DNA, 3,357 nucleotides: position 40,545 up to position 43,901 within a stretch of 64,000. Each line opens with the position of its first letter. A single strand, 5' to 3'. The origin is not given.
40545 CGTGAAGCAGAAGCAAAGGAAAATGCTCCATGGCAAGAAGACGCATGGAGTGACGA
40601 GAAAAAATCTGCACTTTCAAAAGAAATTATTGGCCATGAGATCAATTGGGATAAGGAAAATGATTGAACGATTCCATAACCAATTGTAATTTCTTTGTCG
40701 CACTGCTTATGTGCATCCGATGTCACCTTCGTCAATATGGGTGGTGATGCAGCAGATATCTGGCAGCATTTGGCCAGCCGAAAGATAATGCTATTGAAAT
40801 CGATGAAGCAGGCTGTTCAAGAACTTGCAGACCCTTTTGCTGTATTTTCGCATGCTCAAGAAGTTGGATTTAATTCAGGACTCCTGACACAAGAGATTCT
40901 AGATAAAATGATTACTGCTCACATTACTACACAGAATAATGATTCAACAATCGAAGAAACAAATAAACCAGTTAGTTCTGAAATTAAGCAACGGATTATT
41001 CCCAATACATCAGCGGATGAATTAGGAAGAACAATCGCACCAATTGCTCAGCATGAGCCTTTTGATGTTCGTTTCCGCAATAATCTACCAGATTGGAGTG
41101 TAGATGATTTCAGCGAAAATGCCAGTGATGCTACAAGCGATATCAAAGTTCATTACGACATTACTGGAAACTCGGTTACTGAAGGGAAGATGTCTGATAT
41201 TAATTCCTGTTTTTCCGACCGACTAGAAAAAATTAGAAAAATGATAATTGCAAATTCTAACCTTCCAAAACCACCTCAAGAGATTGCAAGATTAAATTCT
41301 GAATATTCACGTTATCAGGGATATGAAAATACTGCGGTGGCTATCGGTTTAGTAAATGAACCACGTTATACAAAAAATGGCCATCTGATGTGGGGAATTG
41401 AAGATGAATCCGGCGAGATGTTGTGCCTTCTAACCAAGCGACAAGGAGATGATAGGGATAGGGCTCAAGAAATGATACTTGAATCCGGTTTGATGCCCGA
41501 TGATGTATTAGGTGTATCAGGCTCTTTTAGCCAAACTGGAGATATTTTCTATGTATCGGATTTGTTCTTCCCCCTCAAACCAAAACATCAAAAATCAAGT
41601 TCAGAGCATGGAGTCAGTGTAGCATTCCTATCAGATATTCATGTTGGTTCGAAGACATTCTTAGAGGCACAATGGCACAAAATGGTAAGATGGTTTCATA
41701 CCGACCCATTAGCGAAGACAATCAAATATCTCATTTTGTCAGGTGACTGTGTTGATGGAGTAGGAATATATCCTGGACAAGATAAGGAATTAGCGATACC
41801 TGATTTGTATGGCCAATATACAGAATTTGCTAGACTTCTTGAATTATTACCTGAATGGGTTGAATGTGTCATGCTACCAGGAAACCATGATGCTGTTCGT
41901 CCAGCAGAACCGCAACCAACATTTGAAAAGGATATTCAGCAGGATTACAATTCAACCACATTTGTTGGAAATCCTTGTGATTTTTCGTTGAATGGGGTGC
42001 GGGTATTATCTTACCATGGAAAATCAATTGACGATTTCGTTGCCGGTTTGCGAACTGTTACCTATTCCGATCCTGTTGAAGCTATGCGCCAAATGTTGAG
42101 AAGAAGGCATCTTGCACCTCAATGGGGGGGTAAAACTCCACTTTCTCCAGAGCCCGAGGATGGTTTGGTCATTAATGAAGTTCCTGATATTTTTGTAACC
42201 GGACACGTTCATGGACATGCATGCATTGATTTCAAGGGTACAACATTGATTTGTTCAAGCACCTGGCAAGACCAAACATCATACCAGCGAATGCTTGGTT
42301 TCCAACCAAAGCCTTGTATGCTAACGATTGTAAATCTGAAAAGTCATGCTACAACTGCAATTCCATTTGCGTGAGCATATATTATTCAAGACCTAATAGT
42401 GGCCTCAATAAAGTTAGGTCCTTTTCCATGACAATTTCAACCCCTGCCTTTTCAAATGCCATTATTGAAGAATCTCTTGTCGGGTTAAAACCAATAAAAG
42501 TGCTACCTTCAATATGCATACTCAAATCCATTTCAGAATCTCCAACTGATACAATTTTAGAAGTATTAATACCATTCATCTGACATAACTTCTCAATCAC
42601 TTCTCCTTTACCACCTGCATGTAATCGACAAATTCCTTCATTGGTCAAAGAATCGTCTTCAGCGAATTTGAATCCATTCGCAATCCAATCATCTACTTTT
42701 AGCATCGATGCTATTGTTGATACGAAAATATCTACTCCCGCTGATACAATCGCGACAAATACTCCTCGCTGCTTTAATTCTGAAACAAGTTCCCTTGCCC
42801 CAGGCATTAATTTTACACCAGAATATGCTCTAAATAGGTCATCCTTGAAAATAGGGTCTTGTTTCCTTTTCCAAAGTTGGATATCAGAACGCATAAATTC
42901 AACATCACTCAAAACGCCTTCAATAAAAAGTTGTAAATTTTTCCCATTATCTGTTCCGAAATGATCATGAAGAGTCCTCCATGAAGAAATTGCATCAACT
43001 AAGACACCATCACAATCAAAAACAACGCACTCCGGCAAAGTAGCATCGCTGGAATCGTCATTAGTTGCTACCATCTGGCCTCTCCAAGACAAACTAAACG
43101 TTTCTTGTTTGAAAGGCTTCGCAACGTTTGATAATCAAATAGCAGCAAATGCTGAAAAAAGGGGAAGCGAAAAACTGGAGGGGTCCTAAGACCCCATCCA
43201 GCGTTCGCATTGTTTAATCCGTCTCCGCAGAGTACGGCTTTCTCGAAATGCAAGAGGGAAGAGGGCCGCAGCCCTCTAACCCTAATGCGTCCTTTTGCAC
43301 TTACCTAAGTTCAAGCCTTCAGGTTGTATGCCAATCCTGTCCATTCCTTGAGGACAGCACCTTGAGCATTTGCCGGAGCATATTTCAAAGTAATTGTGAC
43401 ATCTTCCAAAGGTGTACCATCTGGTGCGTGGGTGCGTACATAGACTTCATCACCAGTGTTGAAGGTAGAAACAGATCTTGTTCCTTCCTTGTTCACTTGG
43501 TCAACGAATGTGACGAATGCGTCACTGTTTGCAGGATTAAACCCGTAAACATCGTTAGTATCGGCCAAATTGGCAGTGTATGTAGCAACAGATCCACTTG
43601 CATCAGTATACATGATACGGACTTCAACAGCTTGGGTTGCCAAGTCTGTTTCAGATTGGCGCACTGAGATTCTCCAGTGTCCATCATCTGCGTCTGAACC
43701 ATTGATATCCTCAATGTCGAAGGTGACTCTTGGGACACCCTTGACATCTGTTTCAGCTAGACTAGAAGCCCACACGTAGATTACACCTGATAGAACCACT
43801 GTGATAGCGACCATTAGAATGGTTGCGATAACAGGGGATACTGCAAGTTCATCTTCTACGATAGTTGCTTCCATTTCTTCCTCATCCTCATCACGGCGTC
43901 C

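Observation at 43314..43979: Complete archaeal type IV pilin-like module encoded in-frame behind the membrane anchor of a 4,520-aa adhesin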

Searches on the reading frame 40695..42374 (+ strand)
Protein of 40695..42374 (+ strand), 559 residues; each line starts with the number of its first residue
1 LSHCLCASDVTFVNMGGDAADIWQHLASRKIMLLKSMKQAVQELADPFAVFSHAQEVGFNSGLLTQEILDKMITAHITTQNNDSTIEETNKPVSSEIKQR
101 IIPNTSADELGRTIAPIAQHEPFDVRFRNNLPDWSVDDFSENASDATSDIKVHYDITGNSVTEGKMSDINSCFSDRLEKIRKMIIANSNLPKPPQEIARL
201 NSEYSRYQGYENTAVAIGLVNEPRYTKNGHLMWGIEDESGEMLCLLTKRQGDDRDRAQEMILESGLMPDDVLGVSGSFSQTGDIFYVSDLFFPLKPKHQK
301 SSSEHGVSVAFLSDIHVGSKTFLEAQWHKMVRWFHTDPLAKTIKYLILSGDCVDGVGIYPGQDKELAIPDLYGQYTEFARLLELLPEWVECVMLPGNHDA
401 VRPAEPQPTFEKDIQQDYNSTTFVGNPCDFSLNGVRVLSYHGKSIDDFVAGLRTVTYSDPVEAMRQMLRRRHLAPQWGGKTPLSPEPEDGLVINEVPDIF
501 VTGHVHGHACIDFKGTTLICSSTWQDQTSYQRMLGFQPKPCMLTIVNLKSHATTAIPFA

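Call 46: search_protein_families(library=pfam, proteins=[window:40695-42374:+], max_evalue=0.001)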
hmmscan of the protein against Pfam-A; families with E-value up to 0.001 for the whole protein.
window:40695-42374:+ (559 aa): 2 families
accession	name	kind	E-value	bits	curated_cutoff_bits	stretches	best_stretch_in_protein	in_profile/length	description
PF04042.21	DNA_pol_E_B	-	1.1e-15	58.1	29.1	1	309-504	1-203/210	DNA polymerase alpha/epsilon subunit B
PF00149.33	Metallophos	-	5.4e-12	47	21.5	1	308-507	2-190/191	Calcineurin-like phosphoesterase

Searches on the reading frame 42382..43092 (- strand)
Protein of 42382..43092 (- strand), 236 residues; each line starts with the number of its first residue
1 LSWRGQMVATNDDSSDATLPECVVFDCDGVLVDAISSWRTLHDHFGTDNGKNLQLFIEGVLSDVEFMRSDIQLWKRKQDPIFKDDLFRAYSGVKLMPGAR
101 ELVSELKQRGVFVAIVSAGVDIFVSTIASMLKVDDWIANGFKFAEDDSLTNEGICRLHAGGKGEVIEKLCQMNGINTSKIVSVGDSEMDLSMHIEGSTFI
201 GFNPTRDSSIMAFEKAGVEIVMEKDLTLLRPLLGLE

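Call 46: search_protein_families(library=pfam, proteins=[window:42382-43092:-], max_evalue=0.001)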
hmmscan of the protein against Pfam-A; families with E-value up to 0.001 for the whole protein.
window:42382-43092:- (236 aa): 4 families
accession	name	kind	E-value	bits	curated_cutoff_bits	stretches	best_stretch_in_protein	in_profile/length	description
PF00702.32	Hydrolase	-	1e-13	52.5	26.4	1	21-192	2-186/191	haloacid dehalogenase-like hydrolase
PF12710.13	HAD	-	5.8e-13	50.1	27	1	23-192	1-187/189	haloacid dehalogenase-like hydrolase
PF13419.12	HAD_2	-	2.5e-07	31.4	23.8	1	23-190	1-165/178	Haloacid dehalogenase-like hydrolase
PF08282.18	Hydrolase_3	-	0.00045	20.5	20.9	0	162-192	188-218/255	haloacid dehalogenase-like hydrolase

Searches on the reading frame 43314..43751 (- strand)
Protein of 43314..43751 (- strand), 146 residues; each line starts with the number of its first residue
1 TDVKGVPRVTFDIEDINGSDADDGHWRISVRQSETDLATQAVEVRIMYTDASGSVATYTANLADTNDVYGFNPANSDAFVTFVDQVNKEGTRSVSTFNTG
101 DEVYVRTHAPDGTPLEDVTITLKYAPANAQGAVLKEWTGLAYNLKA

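Call 61: search_protein_representatives(protein=window:43314-43751:-)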
Query: 146 residues. Proteins with E-value up to 0.001 (for the whole library): 44; up to 1e-10: 29; up to 1e-30: 4. The best 44 are listed.
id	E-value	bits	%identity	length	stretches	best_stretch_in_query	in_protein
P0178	1.5e-58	213.3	72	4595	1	1-146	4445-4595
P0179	2.5e-36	141.2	53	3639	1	4-144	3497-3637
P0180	3.1e-31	124.7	45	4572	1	2-144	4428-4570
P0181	7.2e-31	123.5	51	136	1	3-138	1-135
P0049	1.1e-29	119.7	48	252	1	1-140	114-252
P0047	3.4e-29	118.1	69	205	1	1-84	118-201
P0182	4.5e-29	117.7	51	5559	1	1-142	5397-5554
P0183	7.1e-29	117.1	46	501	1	1-143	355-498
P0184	3.6e-28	114.8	47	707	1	4-141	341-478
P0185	1.5e-25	106.3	50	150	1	14-143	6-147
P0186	1.0e-22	97.1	46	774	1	4-137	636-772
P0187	3.1e-21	92.4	48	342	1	1-138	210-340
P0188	8.8e-21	90.9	43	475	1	4-137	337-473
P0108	4.4e-19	85.4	66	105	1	76-145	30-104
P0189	2.2e-18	83.1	39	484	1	3-130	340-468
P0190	6.6e-17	78.3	39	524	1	4-128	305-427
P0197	3.2e-13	66.4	35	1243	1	5-138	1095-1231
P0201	4.3e-11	59.5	37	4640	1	1-139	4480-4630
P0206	1.7e-09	54.3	41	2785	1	18-130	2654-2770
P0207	1.8e-09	54.3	34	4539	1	1-140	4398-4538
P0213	8.5e-06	42.3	33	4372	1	7-134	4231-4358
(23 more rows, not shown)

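Call 66: list_cluster_members(proteins=[P0206, P0213, P0201, P0207, P0180, P0182, P0178, P0197, P0190, P0184])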
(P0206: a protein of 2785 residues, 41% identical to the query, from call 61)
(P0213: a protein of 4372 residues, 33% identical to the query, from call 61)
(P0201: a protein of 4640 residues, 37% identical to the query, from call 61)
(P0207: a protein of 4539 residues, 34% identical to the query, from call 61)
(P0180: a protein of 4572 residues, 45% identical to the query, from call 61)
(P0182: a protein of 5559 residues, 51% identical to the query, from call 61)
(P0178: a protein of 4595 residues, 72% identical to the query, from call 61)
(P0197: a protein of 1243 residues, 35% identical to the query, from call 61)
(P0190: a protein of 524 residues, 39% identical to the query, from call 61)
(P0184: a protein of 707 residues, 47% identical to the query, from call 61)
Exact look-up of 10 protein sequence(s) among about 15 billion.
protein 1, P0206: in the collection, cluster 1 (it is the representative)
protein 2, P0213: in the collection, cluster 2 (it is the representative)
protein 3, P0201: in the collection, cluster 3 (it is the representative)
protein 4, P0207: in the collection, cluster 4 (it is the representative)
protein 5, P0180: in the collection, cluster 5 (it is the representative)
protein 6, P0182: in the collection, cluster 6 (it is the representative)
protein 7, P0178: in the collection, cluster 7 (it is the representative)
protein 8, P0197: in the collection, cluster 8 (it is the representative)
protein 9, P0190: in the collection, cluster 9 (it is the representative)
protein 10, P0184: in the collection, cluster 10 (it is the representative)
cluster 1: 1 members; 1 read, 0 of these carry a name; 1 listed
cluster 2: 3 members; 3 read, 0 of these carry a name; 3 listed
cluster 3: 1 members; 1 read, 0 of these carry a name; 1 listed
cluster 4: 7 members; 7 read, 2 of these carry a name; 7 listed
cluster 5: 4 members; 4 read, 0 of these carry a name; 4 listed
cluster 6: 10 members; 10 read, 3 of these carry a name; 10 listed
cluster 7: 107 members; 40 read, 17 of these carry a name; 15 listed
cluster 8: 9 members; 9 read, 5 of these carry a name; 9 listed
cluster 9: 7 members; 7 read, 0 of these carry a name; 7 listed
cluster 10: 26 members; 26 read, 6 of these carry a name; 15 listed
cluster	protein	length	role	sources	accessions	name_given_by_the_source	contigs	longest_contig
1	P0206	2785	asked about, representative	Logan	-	-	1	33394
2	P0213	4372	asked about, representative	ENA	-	-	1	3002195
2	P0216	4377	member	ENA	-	-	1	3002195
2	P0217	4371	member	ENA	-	-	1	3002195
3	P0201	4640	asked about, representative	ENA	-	-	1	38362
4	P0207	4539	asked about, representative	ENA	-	-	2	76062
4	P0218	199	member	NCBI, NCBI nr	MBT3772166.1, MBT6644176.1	MAG: type IV pilin [Euryarchaeota archaeon] | type IV pilin [Euryarchaeota archaeon]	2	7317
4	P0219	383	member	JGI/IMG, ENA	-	flagellin-like protein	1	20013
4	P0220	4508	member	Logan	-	-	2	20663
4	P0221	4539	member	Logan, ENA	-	-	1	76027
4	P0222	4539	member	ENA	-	-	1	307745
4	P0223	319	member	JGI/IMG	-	-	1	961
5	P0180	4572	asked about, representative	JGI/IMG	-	-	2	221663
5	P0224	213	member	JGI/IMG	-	-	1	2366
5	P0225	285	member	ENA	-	-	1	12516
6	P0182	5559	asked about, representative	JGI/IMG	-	-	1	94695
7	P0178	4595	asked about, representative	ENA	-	-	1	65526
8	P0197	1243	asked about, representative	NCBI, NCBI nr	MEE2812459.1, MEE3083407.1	MAG: archaellin/type IV pilin N-terminal domain-containing protein [Candidatus ... | archaellin/type IV pilin N-terminal domain-containing protein [Candidatus ...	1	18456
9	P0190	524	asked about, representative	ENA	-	-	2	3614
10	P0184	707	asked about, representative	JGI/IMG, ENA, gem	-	-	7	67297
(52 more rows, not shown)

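Call 67: find_encoding_contigs(protein=P0213, flank=10000, max_places=3)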
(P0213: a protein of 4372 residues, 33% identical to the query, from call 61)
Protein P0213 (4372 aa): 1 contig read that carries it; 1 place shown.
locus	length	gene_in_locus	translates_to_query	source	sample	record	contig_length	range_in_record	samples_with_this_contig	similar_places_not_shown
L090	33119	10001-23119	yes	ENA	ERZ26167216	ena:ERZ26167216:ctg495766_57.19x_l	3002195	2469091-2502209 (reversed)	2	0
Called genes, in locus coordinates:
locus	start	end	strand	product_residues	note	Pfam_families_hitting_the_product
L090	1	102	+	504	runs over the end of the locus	PF00482:T2SSF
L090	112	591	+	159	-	-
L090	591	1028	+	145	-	-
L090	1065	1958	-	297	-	-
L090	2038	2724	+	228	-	PF00160:Pro_isomerase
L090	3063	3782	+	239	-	PF00160:Pro_isomerase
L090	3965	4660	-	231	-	-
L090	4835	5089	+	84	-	PF06772:LtrA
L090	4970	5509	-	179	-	-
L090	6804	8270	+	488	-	PF00171:Aldedh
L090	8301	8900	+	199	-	-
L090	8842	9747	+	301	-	PF00378:ECH_1, PF16113:ECH_2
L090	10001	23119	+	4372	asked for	PF13473:Cupredoxin_1 (faint), PF00127:Copper-bind, PF07790:Pilin_N (weak)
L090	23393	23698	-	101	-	-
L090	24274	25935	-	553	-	PF01336:tRNA_anti-codon (weak), PF00149:Metallophos, PF04042:DNA_pol_E_B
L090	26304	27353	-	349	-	PF02464:CinA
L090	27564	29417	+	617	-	PF13367:PrsW-protease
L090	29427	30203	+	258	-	PF01940:DUF92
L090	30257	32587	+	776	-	-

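Call 69: find_encoding_contigs(protein=P0216, flank=10000, max_places=3)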
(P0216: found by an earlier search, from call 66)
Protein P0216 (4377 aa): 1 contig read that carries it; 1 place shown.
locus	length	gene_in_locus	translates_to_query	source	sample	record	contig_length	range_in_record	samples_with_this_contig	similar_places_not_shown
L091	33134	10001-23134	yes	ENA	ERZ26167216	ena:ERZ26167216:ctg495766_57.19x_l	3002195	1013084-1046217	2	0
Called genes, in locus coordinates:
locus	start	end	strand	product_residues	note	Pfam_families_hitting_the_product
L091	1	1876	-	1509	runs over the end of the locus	-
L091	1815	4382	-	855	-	-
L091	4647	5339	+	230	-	-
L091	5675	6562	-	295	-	PF02737:3HCDH_N, PF00725:3HCDH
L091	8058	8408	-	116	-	-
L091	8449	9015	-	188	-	-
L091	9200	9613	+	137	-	PF00378:ECH_1, PF16113:ECH_2 (faint)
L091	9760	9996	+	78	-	-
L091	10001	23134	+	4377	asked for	PF00127:Copper-bind (weak), PF13473:Cupredoxin_1 (weak), PF07790:Pilin_N (weak)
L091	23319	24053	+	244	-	PF00702:Hydrolase, PF12710:HAD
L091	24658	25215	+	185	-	-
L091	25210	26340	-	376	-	PF13517:FG-GAP_3 (weak)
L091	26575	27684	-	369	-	PF05138:PaaA_PaaC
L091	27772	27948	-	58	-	-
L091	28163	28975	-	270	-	PF01909:NTP_transf_2 (weak), PF18765:Polbeta (weak)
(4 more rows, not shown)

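Call 79: search_protein_families(library=pfam, proteins=[L090:112-591:+, L090:591-1028:+, L090:1065-1958:-], max_evalue=1)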
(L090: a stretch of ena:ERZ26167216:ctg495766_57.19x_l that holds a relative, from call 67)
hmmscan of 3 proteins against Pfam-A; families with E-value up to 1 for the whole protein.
L090:112-591:+ (159 aa): 0 families

L090:591-1028:+ (145 aa): 2 families
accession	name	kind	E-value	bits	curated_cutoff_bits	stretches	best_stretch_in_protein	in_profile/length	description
PF23922.1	DUF7261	-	9.2e-05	23.1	27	1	10-96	3-81/169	Family of unknown function (DUF7261)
PF12911.12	OppC_N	-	0.17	12.2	23.9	1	18-50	18-46/53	N-terminal TM domain of oligopeptide transport permease C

L090:1065-1958:- (297 aa): 6 families
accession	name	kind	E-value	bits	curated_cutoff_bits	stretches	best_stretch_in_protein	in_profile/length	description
PF13481.12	AAA_25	-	0.00025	21.2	27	1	32-77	10-57/195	AAA domain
PF13671.12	AAA_33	-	0.00026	21.7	27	1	55-192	1-120/143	AAA domain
PF13191.12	AAA_16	-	0.011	16.7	32.6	1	48-138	19-126/167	AAA ATPase domain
PF11250.13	FAF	-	0.085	13.5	25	1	135-169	16-50/54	Fantastic Four meristem regulator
PF06414.18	Zeta_toxin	-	0.12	12.3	22.3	1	47-101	10-67/199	Zeta toxin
PF16200.10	Band_7_C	-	0.18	12.3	29.1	1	189-209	12-32/63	C-terminal region of band_7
